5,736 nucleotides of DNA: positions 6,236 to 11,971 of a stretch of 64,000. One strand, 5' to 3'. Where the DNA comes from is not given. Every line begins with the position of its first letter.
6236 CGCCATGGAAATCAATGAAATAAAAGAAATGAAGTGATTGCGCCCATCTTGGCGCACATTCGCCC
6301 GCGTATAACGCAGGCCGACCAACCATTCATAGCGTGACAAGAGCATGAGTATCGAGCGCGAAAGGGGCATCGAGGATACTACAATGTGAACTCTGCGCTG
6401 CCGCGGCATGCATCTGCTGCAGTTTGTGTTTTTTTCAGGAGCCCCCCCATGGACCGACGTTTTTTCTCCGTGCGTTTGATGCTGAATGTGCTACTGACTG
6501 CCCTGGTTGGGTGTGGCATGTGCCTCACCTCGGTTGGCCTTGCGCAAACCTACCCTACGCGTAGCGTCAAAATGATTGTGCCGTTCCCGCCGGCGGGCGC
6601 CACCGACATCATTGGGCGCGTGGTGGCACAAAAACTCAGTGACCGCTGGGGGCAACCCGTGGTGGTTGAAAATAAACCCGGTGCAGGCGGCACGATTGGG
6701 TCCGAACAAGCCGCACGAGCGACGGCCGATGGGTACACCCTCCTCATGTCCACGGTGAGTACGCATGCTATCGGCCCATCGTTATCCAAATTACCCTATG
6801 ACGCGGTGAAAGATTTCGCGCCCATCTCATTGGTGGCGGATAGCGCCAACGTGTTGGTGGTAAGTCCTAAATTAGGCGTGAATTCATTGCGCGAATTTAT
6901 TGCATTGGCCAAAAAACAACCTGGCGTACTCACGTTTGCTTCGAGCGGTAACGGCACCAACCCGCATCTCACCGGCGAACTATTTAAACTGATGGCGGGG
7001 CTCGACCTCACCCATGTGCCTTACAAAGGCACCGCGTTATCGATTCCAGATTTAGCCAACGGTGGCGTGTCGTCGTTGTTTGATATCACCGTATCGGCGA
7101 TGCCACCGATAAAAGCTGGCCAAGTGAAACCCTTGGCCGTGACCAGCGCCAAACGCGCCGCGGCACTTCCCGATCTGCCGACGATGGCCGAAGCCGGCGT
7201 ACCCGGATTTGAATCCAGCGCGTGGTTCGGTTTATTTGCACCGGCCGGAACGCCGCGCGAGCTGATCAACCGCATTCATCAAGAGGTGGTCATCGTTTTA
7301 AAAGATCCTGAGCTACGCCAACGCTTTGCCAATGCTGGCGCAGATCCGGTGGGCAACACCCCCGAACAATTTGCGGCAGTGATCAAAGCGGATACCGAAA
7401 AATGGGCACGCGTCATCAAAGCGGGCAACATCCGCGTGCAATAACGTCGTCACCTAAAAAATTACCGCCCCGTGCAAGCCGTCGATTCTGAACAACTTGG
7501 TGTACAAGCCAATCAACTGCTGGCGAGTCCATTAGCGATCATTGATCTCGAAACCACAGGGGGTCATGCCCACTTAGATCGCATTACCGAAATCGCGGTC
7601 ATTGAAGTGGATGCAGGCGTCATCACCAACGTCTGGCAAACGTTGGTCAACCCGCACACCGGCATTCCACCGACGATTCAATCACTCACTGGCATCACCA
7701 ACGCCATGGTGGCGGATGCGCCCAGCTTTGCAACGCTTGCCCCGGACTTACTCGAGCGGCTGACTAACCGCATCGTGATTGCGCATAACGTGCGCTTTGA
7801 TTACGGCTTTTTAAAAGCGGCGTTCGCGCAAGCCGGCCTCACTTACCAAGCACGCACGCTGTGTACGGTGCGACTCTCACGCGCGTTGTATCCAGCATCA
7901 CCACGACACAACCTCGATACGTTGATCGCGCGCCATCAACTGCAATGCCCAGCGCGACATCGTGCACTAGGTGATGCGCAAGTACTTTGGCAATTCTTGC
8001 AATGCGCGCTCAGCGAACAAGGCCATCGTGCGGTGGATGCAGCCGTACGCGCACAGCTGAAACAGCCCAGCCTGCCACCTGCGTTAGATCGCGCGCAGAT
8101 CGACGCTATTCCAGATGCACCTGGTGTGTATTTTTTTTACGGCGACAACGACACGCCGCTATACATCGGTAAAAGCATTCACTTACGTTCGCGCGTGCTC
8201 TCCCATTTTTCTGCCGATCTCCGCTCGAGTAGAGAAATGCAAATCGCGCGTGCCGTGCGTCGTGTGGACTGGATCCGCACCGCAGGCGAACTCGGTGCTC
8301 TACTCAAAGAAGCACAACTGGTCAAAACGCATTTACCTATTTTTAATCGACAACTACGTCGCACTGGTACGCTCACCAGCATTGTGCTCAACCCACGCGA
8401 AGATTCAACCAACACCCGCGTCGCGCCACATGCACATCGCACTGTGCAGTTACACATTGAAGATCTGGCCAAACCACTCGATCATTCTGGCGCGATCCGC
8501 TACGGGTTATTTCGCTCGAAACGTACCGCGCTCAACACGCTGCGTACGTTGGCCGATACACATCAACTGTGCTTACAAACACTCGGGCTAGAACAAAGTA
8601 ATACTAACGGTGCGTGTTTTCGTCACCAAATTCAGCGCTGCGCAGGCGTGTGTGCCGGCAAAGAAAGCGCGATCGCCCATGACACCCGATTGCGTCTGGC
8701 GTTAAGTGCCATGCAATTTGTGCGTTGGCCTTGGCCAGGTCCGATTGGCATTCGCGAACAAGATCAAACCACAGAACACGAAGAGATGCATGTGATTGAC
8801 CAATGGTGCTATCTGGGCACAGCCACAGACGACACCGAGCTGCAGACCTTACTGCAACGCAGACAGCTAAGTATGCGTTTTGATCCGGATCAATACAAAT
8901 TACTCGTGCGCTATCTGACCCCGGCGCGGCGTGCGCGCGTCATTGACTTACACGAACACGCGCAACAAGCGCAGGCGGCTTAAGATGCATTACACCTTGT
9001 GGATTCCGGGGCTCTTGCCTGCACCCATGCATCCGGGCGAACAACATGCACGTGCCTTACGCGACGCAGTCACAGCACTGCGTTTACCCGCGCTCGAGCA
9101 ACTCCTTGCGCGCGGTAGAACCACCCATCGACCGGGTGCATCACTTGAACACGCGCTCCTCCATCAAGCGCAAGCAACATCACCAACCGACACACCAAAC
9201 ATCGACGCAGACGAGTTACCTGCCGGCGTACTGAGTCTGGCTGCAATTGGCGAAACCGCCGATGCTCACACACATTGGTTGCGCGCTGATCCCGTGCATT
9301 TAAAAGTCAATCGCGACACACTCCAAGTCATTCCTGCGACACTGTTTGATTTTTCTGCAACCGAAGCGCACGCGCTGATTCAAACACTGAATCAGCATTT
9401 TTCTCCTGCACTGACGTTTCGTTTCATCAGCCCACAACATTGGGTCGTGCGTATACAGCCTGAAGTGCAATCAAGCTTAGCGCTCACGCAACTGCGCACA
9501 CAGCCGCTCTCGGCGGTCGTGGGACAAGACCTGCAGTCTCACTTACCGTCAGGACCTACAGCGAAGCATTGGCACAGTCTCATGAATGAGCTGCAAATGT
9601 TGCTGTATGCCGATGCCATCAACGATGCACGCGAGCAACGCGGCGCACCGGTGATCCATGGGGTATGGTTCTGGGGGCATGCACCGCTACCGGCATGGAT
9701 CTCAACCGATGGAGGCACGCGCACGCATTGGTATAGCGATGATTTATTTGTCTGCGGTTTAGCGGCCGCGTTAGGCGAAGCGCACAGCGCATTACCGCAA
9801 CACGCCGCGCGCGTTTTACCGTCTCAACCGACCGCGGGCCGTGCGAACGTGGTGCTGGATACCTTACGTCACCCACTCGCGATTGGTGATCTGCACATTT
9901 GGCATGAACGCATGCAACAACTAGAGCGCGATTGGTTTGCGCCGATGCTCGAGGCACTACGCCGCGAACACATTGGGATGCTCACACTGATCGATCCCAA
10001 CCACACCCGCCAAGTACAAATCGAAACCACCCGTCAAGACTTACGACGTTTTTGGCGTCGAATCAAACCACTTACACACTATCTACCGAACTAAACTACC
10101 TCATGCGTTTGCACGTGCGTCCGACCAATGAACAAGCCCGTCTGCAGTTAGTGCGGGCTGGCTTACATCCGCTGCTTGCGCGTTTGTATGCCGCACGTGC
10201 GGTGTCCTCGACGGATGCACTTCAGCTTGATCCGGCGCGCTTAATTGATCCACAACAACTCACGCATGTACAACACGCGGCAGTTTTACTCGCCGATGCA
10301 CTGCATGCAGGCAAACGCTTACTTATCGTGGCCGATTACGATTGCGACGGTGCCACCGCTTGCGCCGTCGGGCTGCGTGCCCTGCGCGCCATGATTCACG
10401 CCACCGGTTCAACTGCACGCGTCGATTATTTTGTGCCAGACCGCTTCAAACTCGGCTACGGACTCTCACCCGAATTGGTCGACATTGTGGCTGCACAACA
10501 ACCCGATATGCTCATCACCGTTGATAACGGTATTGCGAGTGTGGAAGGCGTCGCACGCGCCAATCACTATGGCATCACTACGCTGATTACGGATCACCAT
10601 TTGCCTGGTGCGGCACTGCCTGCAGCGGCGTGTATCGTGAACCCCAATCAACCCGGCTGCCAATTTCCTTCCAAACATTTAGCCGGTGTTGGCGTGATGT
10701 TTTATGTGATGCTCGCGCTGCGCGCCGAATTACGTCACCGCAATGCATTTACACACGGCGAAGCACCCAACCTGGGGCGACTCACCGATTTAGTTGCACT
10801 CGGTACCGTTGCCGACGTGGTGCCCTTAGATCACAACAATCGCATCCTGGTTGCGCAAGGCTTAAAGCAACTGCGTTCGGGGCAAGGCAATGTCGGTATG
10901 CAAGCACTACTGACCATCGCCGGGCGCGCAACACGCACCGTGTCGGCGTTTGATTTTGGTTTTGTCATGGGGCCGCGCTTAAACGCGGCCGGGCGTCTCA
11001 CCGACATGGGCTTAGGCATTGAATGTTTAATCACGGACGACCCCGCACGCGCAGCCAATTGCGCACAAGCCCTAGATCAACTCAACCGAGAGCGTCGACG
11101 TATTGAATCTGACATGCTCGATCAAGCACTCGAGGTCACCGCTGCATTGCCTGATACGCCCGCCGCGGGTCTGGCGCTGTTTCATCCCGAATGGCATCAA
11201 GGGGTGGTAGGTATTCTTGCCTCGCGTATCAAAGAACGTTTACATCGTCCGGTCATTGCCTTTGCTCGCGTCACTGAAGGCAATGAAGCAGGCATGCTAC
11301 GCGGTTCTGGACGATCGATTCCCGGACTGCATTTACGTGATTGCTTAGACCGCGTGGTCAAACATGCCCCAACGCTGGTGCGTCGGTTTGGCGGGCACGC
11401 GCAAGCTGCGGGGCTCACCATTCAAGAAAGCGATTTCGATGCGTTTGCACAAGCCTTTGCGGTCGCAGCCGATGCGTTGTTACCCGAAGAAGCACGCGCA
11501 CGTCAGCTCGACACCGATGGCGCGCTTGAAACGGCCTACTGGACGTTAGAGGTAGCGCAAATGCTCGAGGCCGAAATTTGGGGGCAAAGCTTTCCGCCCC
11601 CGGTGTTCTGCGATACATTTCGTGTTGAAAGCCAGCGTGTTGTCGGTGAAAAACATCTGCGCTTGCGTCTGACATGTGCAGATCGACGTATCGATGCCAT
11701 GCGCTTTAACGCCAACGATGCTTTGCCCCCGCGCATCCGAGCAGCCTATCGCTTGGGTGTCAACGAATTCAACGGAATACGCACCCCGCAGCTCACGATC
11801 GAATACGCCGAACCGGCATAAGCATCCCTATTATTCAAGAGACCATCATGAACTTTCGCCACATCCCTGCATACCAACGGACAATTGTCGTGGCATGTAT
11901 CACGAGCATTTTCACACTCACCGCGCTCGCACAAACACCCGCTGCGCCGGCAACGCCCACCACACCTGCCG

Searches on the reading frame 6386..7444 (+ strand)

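Call 9: search_protein_families(library=pfam, proteins=[window:6386-7444:+])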
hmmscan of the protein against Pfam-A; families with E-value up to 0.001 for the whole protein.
window:6386-7444:+ (352 aa): 1 family
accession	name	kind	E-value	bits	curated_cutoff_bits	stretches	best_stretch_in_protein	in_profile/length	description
PF03401.19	TctC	-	2.4e-72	244.2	27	1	77-348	2-273/274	Tripartite tricarboxylate transporter family receptor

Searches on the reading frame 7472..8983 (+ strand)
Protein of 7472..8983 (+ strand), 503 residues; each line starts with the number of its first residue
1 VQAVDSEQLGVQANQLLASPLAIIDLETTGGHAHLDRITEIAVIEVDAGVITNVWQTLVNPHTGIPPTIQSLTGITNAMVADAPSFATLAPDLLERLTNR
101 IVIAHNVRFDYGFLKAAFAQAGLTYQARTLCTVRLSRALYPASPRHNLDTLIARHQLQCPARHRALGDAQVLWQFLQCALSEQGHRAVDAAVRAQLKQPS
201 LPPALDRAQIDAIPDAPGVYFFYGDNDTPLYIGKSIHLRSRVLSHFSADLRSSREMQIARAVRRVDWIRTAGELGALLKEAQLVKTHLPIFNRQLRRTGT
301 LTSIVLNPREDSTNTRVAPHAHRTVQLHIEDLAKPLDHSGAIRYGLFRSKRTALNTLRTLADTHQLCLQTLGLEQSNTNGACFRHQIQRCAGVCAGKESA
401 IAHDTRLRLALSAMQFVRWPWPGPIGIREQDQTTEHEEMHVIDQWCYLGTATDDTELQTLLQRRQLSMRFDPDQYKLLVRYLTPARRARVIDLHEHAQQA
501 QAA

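Call 9: search_protein_families(library=pfam, proteins=[window:7472-8983:+])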
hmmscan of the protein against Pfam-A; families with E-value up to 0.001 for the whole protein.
window:7472-8983:+ (503 aa): 1 family
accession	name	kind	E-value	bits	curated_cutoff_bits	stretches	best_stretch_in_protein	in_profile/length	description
PF00929.31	RNase_T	-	1.8e-32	113.6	24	1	23-172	2-160/164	Exonuclease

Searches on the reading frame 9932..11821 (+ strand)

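Call 9: search_protein_families(library=pfam, proteins=[window:9932-11821:+])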
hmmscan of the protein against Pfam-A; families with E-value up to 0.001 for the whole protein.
window:9932-11821:+ (629 aa): 3 families
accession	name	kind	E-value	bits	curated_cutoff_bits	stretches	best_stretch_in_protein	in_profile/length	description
PF01368.27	DHH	-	4.4e-22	79.1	28.1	1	130-270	2-104/125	DHH family, N-terminal domain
PF17768.7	RecJ_OB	-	4.8e-21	75.3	27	1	528-624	1-106/107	RecJ OB domain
PF02272.25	DHHA1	-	1.8e-16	60.9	25.9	1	416-509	7-96/102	DHHA1 domain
